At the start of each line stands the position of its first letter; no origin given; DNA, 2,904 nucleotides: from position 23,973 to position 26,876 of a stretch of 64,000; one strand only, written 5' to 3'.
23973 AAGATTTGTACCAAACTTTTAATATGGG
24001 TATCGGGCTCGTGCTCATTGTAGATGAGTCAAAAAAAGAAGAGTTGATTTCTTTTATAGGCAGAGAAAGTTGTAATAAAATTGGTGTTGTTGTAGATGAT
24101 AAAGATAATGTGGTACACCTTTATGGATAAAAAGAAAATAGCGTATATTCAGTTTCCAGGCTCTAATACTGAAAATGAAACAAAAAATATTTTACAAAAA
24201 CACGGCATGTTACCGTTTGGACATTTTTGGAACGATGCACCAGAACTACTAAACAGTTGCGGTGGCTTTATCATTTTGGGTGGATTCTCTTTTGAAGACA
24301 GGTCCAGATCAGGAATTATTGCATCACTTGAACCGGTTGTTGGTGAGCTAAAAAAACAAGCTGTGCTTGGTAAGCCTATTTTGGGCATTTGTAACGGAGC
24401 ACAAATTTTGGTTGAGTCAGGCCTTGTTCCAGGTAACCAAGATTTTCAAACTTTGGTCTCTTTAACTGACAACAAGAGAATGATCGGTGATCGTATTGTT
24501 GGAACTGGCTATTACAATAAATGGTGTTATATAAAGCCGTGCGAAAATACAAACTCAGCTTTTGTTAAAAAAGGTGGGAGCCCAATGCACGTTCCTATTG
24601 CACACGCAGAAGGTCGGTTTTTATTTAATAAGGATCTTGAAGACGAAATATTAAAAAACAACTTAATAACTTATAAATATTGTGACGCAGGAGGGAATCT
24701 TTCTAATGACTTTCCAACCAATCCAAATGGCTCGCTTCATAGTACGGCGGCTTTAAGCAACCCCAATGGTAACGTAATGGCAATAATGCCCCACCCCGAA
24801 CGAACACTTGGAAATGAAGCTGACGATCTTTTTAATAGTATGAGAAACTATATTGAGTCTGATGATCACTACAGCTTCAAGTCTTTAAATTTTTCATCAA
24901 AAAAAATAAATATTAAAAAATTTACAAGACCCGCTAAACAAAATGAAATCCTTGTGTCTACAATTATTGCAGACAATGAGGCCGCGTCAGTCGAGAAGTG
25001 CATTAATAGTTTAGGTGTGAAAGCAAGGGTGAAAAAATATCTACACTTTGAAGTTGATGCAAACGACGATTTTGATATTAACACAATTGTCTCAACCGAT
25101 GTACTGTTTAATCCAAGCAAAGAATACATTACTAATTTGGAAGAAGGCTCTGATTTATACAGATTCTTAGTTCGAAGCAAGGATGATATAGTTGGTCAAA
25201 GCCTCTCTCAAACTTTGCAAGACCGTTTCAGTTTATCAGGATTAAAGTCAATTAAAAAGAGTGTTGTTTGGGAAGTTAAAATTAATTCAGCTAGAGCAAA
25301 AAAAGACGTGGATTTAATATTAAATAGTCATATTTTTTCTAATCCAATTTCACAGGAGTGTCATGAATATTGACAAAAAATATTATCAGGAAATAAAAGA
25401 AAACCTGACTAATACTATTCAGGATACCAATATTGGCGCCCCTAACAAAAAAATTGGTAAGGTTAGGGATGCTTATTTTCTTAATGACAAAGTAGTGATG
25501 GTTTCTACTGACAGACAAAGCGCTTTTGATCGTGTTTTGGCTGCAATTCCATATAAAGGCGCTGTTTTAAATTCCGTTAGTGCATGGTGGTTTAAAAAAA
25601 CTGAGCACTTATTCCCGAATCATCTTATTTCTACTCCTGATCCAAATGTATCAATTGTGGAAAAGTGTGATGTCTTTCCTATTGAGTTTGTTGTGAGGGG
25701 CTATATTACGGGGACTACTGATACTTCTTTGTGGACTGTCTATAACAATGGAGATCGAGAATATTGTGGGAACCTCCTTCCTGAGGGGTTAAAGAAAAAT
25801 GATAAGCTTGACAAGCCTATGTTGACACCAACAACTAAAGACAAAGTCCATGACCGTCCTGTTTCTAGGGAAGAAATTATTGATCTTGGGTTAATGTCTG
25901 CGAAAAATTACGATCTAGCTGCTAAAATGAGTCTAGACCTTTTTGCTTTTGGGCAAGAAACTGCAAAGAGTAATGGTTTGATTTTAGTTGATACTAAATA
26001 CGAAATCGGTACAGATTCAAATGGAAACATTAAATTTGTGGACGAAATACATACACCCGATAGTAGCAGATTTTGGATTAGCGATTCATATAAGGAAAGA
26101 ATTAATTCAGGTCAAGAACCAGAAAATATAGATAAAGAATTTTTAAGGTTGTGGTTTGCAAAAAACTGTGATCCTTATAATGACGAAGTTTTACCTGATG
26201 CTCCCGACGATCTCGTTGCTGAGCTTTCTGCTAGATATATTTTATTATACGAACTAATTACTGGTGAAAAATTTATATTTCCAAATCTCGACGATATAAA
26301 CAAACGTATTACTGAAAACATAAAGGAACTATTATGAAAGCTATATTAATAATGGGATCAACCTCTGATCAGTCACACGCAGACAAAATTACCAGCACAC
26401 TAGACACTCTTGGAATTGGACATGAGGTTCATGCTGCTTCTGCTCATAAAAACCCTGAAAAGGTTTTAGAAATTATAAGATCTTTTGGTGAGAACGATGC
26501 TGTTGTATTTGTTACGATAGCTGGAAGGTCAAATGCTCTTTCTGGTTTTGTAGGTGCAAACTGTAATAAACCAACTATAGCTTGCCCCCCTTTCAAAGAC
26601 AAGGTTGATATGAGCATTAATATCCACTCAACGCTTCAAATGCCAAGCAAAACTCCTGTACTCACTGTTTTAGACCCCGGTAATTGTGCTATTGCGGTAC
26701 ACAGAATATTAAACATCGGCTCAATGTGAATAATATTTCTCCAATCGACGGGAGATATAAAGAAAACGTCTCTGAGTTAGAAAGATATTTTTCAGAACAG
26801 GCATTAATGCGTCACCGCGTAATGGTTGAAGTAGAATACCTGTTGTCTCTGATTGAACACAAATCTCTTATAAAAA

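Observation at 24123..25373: PurQ fused to a tandem pair of PurS-like domains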

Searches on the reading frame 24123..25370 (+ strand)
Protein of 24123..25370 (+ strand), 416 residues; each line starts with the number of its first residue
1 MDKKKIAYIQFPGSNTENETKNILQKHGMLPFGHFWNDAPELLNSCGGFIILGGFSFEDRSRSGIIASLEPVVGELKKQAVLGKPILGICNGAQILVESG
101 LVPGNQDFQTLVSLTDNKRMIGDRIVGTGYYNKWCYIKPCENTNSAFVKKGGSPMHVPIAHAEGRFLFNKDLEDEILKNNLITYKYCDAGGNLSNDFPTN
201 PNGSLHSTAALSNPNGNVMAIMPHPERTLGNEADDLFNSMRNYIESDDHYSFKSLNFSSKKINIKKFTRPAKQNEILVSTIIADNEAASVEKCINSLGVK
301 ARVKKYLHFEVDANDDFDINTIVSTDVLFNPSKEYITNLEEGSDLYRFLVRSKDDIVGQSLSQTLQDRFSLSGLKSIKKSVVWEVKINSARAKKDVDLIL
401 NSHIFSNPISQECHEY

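Call 4: search_protein_families(library=pfam, proteins=[window:24123-25370:+], max_evalue=10)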
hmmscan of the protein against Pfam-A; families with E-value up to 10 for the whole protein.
window:24123-25370:+ (416 aa): 6 families
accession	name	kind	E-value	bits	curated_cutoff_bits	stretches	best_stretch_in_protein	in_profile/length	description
PF13507.12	GATase_5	-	7.3e-39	133.9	27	1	4-235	2-236/260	CobB/CobQ-like glutamine amidotransferase domain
PF07685.20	GATase_3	-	0.0003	20.9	27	2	74-99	66-91/196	CobB/CobQ-like glutamine amidotransferase domain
PF00117.34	GATase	-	0.0023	18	22.8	1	44-98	41-87/190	Glutamine amidotransferase class-I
PF01965.30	DJ-1_PfpI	-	0.0085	16.4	26.6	1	69-105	80-116/165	DJ-1/PfpI family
PF02700.19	PurS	-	0.068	13.8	22.2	1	282-323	12-57/77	Phosphoribosylformylglycinamidine (FGAM) synthase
PF07722.19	Peptidase_C26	-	0.26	11.4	20.5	1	81-96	103-118/219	Peptidase C26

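Call 6: search_protein_families(library=ncbifam, proteins=[window:24123-25370:+], max_evalue=1)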
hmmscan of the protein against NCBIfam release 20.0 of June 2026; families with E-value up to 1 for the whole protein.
window:24123-25370:+ (416 aa): 13 families
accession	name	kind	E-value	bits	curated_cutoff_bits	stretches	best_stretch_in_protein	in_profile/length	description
TIGR01737.1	FGAM_synth_I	equivalog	2.7e-48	164.3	177.8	1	5-230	2-208/228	phosphoribosylformylglycinamidine synthase I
NF002957.0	PRK03619.1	equivalog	1.1e-42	145.9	212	1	5-230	2-201/222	phosphoribosylformylglycinamidine synthase subunit PurQ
NF002252.0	PRK01175.1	equivalog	4.9e-39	133.9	298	1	2-229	2-229/261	phosphoribosylformylglycinamidine synthase subunit PurQ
TIGR01735.1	FGAM_synt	equivalog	1.1e-22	79.5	1123.05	1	43-229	1095-1278/1307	phosphoribosylformylglycinamidine synthase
NF003672.0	PRK05297.1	equivalog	6.1e-21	73.7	783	1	86-229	1128-1260/1290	phosphoribosylformylglycinamidine synthase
TIGR01857.1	FGAM-synthase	equivalog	1.5e-18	65.8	1057.05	1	76-229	1067-1216/1239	phosphoribosylformylglycinamidine synthase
NF005072.0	PRK06490.1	equivalog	0.01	14.8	339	1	37-98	50-107/251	glutamine amidotransferase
NF040823.1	deglyc_PfpI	equivalog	0.012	15.4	330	1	76-119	86-128/166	deglycase PfpI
TIGR01855.1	IMP_synth_hisH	equivalog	0.066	13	105.4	1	77-101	65-89/198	imidazole glycerol phosphate synthase subunit HisH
TIGR01368.1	CPSaseIIsmall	equivalog_domain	0.08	11.9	307.35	0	69-97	232-260/361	glutamine-hydrolyzing carbamoyl-phosphate synthase small subunit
TIGR00888.1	guaA_Nterm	equivalog_domain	0.093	12.1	172.15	1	80-98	67-85/188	glutamine-hydrolyzing GMP synthase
TIGR01382.1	PfpI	subfamily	0.12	12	139.05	1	80-105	91-116/169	DJ-1/PfpI/YhbO family deglycase/protease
NF005458.0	PRK07053.1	equivalog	0.15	11.5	250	1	69-97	69-97/234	glutamine amidotransferase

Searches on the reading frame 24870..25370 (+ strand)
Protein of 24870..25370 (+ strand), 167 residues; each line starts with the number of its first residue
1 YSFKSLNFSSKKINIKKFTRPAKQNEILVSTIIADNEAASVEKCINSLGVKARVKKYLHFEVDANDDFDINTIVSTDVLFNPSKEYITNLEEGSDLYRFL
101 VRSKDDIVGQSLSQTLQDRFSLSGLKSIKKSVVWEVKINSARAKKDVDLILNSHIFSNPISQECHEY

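Call 4: search_protein_families(library=pfam, proteins=[window:24870-25370:+], max_evalue=10)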
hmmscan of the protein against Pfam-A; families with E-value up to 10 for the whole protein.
window:24870-25370:+ (167 aa): 1 family
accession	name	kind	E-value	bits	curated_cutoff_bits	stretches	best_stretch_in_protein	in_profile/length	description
PF02700.19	PurS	-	0.0051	17.4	22.2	1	33-74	12-57/77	Phosphoribosylformylglycinamidine (FGAM) synthase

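Call 6: search_protein_families(library=ncbifam, proteins=[window:24870-25370:+], max_evalue=1)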
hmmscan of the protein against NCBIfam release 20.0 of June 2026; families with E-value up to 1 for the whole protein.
window:24870-25370:+ (167 aa): 1 family
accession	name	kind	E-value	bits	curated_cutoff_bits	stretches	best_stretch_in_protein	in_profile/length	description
NF004630.0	PRK05974.1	equivalog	0.031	14.3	75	0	33-72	14-57/83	phosphoribosylformylglycinamidine synthase subunit PurS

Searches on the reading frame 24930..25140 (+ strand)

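Call 4: search_protein_families(library=pfam, proteins=[window:24930-25140:+], max_evalue=10)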
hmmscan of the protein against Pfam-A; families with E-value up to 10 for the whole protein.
window:24930-25140:+ (70 aa): 1 family
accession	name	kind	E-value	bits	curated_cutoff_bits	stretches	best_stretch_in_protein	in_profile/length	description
PF02700.19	PurS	-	0.0086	16.7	22.2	1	13-61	12-67/77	Phosphoribosylformylglycinamidine (FGAM) synthase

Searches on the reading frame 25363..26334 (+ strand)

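Call 6: search_protein_families(library=ncbifam, proteins=[window:25363-26334:+], max_evalue=1)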
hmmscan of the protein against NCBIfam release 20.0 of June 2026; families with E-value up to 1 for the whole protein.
window:25363-26334:+ (324 aa): 7 families
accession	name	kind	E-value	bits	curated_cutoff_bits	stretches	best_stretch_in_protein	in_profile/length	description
NF009251.0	PRK12607.1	equivalog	8.3e-126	419.1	371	1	16-323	5-312/315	phosphoribosylaminoimidazolesuccinocarboxamide synthase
NF010568.0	PRK13961.1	equivalog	2.3e-66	224.1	251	1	19-304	6-296/297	phosphoribosylaminoimidazolesuccinocarboxamide synthase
TIGR00081.1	purC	equivalog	2.7e-45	154.9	189.9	1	32-303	11-273/279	phosphoribosylaminoimidazolesuccinocarboxamide synthase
NF010567.0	PRK13960.1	equivalog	4.5e-36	124.4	581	1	44-246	56-279/367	phosphoribosylaminoimidazolesuccinocarboxamide synthase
TIGR02735.1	purC_vibrio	equivalog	9.3e-33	113.5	394.2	1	44-257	55-285/365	phosphoribosylaminoimidazolesuccinocarboxamide synthase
NF010564.0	PRK13959.1-1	subfamily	2.7e-31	108.8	459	1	31-304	6-294/294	phosphoribosylaminoimidazolesuccinocarboxamide synthase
NF010566.0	PRK13959.1-4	equivalog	0.00024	20.4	546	1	147-243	159-248/339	phosphoribosylaminoimidazolesuccinocarboxamide synthase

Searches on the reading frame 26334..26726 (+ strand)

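Call 6: search_protein_families(library=ncbifam, proteins=[window:26334-26726:+], max_evalue=1)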
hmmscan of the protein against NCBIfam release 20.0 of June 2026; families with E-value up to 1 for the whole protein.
window:26334-26726:+ (131 aa): 2 families
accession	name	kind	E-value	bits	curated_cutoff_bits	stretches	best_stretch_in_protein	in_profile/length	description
TIGR01162.1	purE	equivalog_domain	6.7e-31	106.9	149.6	1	5-128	3-128/156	5-(carboxyamino)imidazole ribonucleotide mutase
NF033503.1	LarB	equivalog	0.00044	20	175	1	4-85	83-162/209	nickel pincer cofactor biosynthesis protein LarB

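Call 66: search_protein_families(library=pfam, proteins=[window:26334-26726:+], max_evalue=0.01)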
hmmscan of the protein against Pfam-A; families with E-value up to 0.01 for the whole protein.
window:26334-26726:+ (131 aa): 2 families
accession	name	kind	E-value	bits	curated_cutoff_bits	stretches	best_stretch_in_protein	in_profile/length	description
PF00731.26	AIRC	-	5.7e-33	114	30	1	4-128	3-129/148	AIR carboxylase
PF13685.12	Fe-ADH_2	-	0.0013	19.2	28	1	3-85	22-105/149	Iron-containing alcohol dehydrogenase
